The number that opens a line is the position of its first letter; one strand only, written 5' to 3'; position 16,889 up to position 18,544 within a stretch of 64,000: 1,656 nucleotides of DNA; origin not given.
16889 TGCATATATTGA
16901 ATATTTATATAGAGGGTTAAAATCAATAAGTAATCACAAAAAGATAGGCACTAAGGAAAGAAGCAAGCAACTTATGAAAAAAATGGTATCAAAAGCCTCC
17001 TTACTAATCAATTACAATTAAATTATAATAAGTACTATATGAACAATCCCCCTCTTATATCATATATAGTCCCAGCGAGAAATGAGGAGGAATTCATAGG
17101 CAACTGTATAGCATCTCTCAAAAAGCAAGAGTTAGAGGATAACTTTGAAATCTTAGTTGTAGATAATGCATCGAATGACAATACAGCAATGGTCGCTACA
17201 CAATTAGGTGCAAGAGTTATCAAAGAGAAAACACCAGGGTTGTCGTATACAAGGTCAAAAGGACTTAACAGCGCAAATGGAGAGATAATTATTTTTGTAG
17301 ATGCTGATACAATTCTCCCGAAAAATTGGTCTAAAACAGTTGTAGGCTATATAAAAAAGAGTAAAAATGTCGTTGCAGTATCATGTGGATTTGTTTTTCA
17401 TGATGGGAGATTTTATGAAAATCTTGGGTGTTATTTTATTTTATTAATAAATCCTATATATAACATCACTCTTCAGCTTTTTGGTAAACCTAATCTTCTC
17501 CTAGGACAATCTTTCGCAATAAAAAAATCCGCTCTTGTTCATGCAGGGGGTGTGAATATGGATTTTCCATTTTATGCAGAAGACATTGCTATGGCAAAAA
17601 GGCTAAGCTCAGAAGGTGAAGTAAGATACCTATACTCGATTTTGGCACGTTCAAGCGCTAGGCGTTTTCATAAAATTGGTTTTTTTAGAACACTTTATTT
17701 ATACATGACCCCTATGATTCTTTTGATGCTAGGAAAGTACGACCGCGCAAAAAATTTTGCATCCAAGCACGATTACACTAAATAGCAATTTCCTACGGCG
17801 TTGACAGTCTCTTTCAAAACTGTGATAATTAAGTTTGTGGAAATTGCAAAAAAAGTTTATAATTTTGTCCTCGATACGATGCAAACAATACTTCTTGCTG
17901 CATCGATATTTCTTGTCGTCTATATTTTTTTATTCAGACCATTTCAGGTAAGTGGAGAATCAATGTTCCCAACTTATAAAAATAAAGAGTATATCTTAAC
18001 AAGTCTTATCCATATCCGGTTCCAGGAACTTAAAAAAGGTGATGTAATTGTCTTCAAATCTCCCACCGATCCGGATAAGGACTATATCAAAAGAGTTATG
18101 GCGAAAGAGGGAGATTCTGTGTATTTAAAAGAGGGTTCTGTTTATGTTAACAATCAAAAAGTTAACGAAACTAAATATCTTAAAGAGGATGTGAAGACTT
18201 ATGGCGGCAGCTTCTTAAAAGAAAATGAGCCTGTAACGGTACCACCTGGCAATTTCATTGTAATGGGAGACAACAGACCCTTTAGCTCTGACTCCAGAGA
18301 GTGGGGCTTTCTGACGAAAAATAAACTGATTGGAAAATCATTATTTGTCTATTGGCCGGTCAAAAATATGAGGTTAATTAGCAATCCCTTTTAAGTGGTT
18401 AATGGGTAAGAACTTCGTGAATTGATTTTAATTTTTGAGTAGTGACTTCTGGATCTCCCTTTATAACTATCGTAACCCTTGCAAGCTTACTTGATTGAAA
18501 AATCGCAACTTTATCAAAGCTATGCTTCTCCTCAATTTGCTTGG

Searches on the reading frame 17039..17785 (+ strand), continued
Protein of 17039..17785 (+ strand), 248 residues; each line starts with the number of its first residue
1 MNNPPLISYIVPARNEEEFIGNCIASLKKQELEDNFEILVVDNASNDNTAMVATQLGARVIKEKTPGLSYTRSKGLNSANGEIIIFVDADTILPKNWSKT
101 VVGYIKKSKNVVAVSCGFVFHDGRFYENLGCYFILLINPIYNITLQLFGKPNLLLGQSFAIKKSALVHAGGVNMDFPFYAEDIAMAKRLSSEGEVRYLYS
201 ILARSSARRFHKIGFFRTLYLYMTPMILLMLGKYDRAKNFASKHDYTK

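Call 68: search_solved_structures(query=window:17039-17785:+, max_evalue=0.001)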
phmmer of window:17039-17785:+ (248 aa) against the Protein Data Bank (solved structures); distinct sequences matched with E-value up to 0.001: 23.
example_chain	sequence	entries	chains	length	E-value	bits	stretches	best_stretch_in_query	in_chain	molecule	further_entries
6p61_A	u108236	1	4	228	5.6e-14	55.3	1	2-123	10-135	Glycosyltransferase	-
5hea_A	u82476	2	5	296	2.3e-10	43.5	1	1-96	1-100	Putative glycosyltransferase (GalT1)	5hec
3bcv_A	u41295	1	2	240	2.8e-09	40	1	4-103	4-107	Putative glycosyltransferase protein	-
5tze_C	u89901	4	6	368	1.1e-08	38.1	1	8-108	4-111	Glycosyl transferase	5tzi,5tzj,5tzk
5tz8_A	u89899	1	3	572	1.9e-08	37.2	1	8-108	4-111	Glycosyl transferase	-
8vh7_A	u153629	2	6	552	2.1e-08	37.1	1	4-118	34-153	Heparosan synthase B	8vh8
8viw_A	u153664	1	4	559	2.2e-08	37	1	4-118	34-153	Heparosan synthase B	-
2z87_A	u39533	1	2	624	1.7e-07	34.1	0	3-96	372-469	Chondroitin synthase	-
2z86_A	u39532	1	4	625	1.7e-07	34.1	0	3-96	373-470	Chondroitin synthase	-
5mlz_A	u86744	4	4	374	4.1e-07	32.9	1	7-222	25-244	Dolichol monophosphate mannose synthase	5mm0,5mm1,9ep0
7pdo_A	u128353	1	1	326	4.1e-07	32.9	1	7-109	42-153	Glucosyl-3-phosphoglycerate synthase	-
7p5l_A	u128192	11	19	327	4.2e-07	32.8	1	7-109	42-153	Glucosyl-3-phosphoglycerate synthase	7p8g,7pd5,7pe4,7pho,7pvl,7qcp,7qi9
3ckj_A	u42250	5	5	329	9.5e-07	31.7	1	7-95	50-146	Putative uncharacterized protein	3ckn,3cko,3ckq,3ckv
22ao_A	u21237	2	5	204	6.8e-06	28.9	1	5-109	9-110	GmaR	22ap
4y6n_A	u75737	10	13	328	1.7e-05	27.6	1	7-95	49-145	Glucosyl-3-phosphoglycerate synthase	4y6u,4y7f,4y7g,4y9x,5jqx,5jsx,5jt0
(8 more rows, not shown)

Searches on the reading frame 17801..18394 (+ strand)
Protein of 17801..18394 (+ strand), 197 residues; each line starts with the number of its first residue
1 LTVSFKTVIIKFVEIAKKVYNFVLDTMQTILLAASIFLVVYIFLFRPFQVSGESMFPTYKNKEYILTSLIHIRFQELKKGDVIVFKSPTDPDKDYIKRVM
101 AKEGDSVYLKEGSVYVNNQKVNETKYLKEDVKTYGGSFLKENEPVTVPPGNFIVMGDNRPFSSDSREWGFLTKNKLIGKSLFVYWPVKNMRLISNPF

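Call 4: search_protein_families(library=pfam, proteins=[window:17801-18394:+], max_evalue=0.01)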
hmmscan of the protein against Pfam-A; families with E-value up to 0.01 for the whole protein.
window:17801-18394:+ (197 aa): 2 families
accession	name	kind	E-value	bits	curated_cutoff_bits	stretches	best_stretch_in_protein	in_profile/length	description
PF10502.14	Peptidase_S26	-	3.5e-45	154.4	22.9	1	25-185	3-168/168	Signal peptidase, peptidase S26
PF00717.28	Peptidase_S24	-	1.1e-05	25.5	23.3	1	49-131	39-109/116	Peptidase S24-like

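Call 5: search_protein_families(library=ncbifam, proteins=[window:17801-18394:+], max_evalue=0.01)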
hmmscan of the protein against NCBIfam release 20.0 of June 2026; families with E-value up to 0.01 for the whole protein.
window:17801-18394:+ (197 aa): 6 families
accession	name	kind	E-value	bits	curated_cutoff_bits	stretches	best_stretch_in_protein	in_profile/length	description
TIGR02227.1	sigpep_I_bact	equivalog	4.3e-48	163.2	47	1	28-187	3-161/162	signal peptidase I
NF008114.0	PRK10861.1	equivalog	9e-22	77.8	277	2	24-112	61-161/324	signal peptidase I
TIGR02754.1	sod_Ni_protease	equivalog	1.2e-12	48.1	63.25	2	49-109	2-62/90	nickel-type superoxide dismutase maturation protease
TIGR02771.1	TraF_Ti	equivalog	8.1e-10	38.5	100.25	1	95-178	84-163/171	conjugative transfer signal peptidase TraF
TIGR02228.1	sigpep_I_arch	equivalog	2.2e-07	30.9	51.85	1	23-103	10-86/158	signal peptidase I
NF010459.0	PRK13884.1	subfamily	1.2e-05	24.8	156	1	96-176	89-168/178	conjugal transfer peptidase TraF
